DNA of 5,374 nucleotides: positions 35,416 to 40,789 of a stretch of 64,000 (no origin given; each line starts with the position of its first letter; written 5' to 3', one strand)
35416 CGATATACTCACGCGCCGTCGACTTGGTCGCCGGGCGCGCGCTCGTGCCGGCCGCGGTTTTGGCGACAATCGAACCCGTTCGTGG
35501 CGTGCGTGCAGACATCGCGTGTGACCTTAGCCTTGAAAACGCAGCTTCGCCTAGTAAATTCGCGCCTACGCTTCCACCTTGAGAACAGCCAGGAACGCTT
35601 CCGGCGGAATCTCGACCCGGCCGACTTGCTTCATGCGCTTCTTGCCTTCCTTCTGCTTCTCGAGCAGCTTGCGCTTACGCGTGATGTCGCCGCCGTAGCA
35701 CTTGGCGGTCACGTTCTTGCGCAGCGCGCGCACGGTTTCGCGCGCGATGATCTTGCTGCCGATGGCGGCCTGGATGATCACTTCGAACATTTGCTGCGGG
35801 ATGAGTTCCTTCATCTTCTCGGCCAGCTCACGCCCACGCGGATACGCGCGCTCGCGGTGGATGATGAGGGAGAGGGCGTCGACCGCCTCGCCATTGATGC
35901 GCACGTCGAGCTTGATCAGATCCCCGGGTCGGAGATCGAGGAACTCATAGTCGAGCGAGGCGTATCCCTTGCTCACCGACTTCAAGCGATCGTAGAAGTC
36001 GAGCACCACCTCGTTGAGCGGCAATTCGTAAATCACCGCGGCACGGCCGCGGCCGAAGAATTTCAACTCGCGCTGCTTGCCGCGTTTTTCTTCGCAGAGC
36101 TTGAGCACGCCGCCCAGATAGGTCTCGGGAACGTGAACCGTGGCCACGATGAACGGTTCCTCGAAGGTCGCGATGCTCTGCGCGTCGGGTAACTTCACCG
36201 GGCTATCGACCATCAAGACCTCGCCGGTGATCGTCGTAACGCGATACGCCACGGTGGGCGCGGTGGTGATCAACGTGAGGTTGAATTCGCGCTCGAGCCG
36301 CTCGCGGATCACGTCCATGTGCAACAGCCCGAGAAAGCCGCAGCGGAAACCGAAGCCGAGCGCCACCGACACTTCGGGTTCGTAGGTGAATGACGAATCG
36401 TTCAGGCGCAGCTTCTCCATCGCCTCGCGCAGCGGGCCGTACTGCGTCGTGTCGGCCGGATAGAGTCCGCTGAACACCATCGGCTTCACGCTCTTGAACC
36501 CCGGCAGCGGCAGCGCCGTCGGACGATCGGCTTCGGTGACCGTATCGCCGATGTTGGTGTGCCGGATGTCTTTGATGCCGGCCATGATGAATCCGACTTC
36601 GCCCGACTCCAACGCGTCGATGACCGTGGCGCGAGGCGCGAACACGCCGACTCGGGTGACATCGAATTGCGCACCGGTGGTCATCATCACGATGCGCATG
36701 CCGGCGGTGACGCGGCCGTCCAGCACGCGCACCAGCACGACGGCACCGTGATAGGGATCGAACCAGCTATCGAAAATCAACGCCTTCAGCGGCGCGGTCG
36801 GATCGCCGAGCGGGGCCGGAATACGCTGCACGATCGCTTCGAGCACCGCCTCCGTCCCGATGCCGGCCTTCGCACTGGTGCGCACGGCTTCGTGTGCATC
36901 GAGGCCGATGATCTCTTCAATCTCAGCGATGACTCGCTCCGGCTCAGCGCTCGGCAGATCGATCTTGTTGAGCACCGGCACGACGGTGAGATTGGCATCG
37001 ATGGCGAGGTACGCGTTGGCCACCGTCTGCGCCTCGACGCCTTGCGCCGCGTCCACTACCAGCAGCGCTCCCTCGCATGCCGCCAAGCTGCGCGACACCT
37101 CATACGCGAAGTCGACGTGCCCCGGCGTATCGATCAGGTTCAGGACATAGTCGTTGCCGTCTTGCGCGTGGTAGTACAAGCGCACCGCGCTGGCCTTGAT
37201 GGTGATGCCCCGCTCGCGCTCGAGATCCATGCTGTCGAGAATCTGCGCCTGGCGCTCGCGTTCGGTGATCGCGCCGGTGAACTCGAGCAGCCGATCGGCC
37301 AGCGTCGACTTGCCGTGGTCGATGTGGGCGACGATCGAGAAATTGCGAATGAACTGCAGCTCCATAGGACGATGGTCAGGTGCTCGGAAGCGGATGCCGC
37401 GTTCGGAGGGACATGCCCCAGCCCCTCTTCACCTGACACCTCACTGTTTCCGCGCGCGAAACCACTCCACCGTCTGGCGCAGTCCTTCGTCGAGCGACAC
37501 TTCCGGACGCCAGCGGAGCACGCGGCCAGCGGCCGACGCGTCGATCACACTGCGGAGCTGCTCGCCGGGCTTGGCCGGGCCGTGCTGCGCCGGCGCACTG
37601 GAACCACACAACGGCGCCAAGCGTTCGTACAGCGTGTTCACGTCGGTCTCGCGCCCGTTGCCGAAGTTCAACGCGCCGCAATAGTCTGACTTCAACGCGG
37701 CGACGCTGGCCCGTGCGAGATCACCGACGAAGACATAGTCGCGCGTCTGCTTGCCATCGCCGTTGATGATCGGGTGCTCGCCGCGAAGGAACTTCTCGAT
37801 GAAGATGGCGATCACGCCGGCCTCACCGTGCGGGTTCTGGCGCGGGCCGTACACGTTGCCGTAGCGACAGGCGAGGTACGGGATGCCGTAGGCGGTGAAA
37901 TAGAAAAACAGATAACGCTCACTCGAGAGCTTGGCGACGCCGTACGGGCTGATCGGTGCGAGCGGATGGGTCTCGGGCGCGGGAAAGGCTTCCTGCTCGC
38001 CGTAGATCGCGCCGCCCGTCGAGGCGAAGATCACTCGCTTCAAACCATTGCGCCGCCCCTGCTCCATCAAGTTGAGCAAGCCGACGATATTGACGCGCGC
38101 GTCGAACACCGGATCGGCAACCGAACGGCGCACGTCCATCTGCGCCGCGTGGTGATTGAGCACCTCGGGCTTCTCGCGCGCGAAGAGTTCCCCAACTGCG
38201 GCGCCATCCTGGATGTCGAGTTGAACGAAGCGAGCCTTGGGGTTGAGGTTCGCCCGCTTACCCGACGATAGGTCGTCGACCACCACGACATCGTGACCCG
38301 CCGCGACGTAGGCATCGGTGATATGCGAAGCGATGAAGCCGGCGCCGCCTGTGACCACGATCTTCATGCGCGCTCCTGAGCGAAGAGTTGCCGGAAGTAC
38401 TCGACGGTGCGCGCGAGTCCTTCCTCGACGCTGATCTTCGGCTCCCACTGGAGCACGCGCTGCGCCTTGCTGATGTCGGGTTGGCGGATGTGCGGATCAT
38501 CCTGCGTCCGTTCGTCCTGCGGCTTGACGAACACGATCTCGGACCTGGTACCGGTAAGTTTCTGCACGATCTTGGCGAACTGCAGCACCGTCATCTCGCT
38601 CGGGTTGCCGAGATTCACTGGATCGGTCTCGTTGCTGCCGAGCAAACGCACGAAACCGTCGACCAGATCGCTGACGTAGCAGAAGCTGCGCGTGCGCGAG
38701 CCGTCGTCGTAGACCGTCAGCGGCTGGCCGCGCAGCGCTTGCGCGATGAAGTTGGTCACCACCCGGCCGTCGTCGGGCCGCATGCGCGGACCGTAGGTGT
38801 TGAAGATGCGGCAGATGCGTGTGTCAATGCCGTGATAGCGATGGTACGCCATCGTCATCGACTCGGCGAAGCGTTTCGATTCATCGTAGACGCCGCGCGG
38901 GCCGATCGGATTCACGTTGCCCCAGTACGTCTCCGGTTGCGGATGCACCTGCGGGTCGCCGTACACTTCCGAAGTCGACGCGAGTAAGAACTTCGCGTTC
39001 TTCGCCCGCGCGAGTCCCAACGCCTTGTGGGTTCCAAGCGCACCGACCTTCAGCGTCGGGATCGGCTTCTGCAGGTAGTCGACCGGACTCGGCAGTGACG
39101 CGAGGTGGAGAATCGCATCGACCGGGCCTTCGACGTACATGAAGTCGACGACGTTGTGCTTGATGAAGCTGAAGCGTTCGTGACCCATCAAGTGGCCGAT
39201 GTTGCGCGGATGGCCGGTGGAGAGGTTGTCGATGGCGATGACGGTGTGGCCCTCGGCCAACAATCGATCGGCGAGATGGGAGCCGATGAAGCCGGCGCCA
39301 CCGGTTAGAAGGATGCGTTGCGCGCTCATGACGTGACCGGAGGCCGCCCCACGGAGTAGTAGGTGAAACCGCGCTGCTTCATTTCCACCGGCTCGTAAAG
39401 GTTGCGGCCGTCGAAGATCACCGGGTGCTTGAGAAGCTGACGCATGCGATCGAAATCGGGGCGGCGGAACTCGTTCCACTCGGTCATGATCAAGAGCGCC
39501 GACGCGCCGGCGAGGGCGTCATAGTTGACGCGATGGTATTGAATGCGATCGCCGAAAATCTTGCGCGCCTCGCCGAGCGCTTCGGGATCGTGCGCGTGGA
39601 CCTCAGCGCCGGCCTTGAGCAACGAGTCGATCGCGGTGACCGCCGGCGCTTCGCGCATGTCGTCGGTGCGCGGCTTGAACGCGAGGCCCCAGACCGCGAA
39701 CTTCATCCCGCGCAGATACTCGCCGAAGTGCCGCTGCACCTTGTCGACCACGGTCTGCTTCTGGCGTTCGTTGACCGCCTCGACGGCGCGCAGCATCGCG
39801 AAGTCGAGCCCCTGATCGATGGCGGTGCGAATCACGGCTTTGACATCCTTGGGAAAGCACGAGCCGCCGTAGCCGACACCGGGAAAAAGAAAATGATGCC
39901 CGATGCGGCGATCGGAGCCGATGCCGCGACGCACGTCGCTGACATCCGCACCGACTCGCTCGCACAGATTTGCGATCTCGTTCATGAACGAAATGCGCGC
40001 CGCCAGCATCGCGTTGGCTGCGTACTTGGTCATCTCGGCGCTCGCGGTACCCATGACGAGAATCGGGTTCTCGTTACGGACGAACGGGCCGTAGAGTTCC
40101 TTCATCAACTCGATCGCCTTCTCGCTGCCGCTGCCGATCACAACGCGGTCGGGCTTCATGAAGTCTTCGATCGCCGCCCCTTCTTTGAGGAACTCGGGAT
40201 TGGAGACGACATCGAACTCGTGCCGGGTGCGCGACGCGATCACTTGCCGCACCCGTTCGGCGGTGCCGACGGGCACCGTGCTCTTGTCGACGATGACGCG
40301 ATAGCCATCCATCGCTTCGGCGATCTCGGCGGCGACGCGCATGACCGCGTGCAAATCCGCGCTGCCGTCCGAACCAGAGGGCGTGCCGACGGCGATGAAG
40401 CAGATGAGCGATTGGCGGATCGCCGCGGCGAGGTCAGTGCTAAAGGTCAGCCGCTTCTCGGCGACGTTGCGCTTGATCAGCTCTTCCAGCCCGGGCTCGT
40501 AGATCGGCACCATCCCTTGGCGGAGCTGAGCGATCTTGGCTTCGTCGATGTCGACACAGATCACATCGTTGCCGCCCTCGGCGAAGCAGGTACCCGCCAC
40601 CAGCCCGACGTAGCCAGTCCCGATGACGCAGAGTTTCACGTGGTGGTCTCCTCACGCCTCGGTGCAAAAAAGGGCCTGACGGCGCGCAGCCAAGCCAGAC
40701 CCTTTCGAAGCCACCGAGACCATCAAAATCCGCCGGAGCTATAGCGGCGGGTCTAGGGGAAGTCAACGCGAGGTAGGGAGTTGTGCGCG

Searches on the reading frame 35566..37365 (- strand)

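Call 7: search_protein_families(library=pfam, proteins=[window:35566-37365:-], max_evalue=0.01)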
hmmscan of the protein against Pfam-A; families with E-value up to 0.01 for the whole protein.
window:35566-37365:- (599 aa): 6 families
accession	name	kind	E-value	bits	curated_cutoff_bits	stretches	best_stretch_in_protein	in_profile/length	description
PF00009.33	GTP_EFTU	-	2.6e-55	187.4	26.5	1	6-183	3-187/188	Elongation factor Tu GTP binding domain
PF06421.17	LepA_C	-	2.6e-51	172.7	29.7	1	490-596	1-107/107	GTP-binding protein LepA C-terminus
PF00679.30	EFG_C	-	4.9e-17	62.2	27.9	1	402-480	3-80/89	Elongation factor G C-terminus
PF03144.31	GTP_EFTU_D2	-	6.7e-07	30.1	30.3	1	207-277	1-73/73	Elongation factor Tu domain 2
PF22042.2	EF-G_D2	-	1.2e-05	25.8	27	1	192-278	1-83/84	Elongation factor G domain 2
PF01926.29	MMR_HSR1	-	0.0018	18.8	21.9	1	16-134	9-113/113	50S ribosome-binding GTPase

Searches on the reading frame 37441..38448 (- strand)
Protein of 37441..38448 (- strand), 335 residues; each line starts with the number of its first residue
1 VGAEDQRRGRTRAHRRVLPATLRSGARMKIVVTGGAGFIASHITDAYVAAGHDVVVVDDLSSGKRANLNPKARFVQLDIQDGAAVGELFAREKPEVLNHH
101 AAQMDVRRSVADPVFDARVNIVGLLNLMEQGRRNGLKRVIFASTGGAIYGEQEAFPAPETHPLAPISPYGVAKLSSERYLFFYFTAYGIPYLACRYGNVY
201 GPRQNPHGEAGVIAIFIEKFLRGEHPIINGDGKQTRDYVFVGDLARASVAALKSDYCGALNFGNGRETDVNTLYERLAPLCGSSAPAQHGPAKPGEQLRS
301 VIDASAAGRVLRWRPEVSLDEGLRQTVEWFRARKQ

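Call 34: search_protein_families(library=pfam, proteins=[window:37441-38448:-], max_evalue=0.000001)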
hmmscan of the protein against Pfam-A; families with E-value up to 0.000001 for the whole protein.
window:37441-38448:- (335 aa): 5 families
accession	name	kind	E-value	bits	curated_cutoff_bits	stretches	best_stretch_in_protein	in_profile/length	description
PF01370.27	Epimerase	-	4.9e-57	193.5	20.9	1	30-254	1-227/240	NAD dependent epimerase/dehydratase family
PF16363.11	GDP_Man_Dehyd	-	6.8e-52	177.4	27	1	32-326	2-332/332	GDP-mannose 4,6 dehydratase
PF01073.25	3Beta_HSD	-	5.9e-13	48.9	22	1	31-253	1-230/280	3-beta hydroxysteroid dehydrogenase/isomerase family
PF04321.23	RmlD_sub_bind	-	4.8e-12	46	27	1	28-202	1-154/287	RmlD substrate binding domain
PF02719.21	Polysacc_synt_2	-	1.7e-09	37.7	20.2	1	30-239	1-204/293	Polysaccharide biosynthesis protein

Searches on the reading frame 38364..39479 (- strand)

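Call 34: search_protein_families(library=pfam, proteins=[window:38364-39479:-], max_evalue=0.000001)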
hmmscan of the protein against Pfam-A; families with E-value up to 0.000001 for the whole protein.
window:38364-39479:- (371 aa): 5 families
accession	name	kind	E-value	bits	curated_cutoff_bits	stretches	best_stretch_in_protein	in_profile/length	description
PF16363.11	GDP_Man_Dehyd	-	6.2e-54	184.1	27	1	57-357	1-331/332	GDP-mannose 4,6 dehydratase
PF01370.27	Epimerase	-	7.2e-50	170.1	20.9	1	56-290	1-239/240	NAD dependent epimerase/dehydratase family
PF04321.23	RmlD_sub_bind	-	3.2e-10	40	27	1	55-322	2-242/287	RmlD substrate binding domain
PF07993.18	NAD_binding_4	-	1.5e-07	31.3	20.1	0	119-240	88-216/258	Male sterility protein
PF01073.25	3Beta_HSD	-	3e-07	30.2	22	1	58-274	2-223/280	3-beta hydroxysteroid dehydrogenase/isomerase family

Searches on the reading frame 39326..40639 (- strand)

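Call 34: search_protein_families(library=pfam, proteins=[window:39326-40639:-], max_evalue=0.000001)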
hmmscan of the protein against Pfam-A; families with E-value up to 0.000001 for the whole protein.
window:39326-40639:- (437 aa): 3 families
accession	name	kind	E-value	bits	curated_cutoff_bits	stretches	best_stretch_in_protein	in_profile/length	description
PF03721.20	UDPG_MGDP_dh_N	-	6.8e-67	225.1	27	1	1-182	1-187/187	UDP-glucose/GDP-mannose dehydrogenase family, NAD binding domain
PF00984.24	UDPG_MGDP_dh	-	2.8e-38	130.3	25.4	1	200-291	2-93/94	UDP-glucose/GDP-mannose dehydrogenase family, central domain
PF03720.21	UDPG_MGDP_dh_C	-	6.6e-33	113.6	30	1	315-417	1-103/103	UDP-glucose/GDP-mannose dehydrogenase family, UDP binding domain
